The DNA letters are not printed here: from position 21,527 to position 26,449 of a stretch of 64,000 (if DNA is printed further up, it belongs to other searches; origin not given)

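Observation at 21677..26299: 1540-aa fusion of an AMP-forming acyl-CoA ligase domain and a C-terminal GNAT acyltransferase, with ~700 aa of unknown sequence between them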

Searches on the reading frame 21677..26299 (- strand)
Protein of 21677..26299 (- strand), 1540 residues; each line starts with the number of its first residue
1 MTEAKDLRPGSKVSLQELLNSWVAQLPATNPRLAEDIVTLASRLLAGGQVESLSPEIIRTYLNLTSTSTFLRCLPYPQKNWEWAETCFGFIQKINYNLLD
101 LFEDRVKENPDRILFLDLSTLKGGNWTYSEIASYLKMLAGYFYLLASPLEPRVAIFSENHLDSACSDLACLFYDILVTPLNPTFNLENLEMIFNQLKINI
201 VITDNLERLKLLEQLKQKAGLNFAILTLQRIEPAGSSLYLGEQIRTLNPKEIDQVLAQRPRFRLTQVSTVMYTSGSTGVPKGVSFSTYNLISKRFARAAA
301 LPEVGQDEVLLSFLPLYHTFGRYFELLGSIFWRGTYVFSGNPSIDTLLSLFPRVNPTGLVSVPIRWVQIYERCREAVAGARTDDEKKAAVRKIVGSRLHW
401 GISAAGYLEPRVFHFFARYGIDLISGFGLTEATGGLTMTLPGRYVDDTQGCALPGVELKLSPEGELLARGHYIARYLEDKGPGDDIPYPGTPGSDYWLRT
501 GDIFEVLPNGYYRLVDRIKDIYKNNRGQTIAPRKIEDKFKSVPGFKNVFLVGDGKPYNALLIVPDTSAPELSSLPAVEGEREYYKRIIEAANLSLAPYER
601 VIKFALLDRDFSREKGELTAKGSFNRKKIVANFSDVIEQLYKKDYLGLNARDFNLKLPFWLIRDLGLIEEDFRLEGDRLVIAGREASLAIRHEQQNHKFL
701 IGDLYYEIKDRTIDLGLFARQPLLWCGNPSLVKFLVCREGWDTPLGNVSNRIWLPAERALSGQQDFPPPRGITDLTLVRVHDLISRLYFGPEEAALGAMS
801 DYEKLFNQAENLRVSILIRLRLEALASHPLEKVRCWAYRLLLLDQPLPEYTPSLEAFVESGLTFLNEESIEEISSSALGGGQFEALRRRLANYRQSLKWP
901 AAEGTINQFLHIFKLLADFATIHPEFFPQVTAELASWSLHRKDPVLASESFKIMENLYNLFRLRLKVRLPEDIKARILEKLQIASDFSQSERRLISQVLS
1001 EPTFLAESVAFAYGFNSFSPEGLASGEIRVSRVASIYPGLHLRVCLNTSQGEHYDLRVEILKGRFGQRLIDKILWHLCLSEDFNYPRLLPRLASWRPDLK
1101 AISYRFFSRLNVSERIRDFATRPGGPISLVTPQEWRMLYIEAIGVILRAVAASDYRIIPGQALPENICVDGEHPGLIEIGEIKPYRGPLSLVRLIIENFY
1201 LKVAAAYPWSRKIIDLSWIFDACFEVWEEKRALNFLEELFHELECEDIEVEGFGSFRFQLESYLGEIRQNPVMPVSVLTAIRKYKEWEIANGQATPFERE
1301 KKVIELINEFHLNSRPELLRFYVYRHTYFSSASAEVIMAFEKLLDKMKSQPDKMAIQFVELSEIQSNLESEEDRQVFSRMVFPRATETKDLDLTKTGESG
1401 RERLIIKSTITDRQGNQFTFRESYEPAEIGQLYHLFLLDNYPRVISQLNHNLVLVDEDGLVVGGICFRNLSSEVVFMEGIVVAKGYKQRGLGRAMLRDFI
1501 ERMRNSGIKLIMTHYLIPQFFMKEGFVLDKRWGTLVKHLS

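Call 5: search_protein_families(library=pfam, proteins=[window:21677-26299:-], max_evalue=1)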
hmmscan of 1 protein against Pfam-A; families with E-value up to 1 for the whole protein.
window:21677-26299:- (1540 aa): 6 families
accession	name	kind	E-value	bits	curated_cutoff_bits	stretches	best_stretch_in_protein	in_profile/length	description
PF00501.34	AMP-binding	-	6.9e-47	160.5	29.9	1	102-471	1-377/384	AMP-binding enzyme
PF23562.2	AMP-binding_C_3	-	9.9e-13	49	20.8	1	526-643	8-122/124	AMP-binding enzyme C-terminal domain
PF00583.31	Acetyltransf_1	-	6.9e-09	36.4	20.7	1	1444-1513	28-98/116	Acetyltransferase (GNAT) family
PF13508.13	Acetyltransf_7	-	3.6e-06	27.7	27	1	1452-1527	5-83/84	Acetyltransferase (GNAT) domain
PF13673.13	Acetyltransf_10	-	0.0029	18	23.6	1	1422-1510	3-87/128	Acetyltransferase (GNAT) domain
PF14542.12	Acetyltransf_CG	-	0.067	13.8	30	1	1459-1513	9-63/80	GCN5-related N-acetyl-transferase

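Call 6: search_protein_families(library=ncbifam, proteins=[window:21677-26299:-], max_evalue=1)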
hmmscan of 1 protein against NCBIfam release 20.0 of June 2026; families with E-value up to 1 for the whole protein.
window:21677-26299:- (1540 aa): 92 families (the best 25 are shown)
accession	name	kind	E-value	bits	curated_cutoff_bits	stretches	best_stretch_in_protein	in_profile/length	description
NF038343.1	ligase_FadD11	exception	1.3e-34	119.6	950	2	396-644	327-584/585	fatty acid--CoA ligase FadD11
NF004837.0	PRK06187.1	subfamily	2.1e-34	118.7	476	1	95-552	7-455/531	long-chain-fatty-acid--CoA ligase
NF041592.1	carboxyl_red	equivalog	1.4e-26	92.5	1300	1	262-643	228-621/1160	carboxylic acid reductase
NF005702.0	PRK07514.1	subfamily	9.3e-25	86.9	558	1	96-552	3-433/506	malonyl-CoA synthase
TIGR01923.1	menE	equivalog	3.5e-24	85.5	330.15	2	128-321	2-168/442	o-succinylbenzoate--CoA ligase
NF005801.1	PRK07656.1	equivalog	6.8e-24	84.3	657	1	127-552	28-436/500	FadD3 family acyl-CoA ligase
NF006182.0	PRK08316.1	subfamily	1.4e-23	83.2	663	2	122-371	33-276/523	fatty acyl-CoA synthetase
NF004114.0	PRK05605.1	equivalog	1.5e-22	79.7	766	1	255-552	211-502/575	long-chain-fatty-acid--CoA ligase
NF009232.0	PRK12582.1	subfamily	7.6e-21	74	777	2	93-465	46-422/624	acyl-CoA synthetase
NF004808.0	PRK06155.1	equivalog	8.1e-20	70.6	722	1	100-546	25-449/542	ATP-dependent acyl-CoA ligase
TIGR03098.1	ligase_PEP_1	hypoth_equivalog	2.3e-18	66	592.35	1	122-371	22-267/517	acyl-CoA ligase (AMP-forming), exosortase A system-associated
NF006572.0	PRK09088.1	equivalog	2.1e-17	63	696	1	107-552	12-421/491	acyl-CoA synthetase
NF006134.1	PRK08279.1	equivalog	3.7e-17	62.1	625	2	95-339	43-281/605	long-chain-acyl-CoA synthetase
TIGR01733.1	AA-adenyl-dom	subfamily_domain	4.1e-17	62.1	317.4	1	127-548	1-407/409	amino acid adenylation domain-containing protein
NF005858.0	PRK07787.1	subfamily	1.5e-16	59.9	575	1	151-552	47-407/471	acyl-CoA synthetase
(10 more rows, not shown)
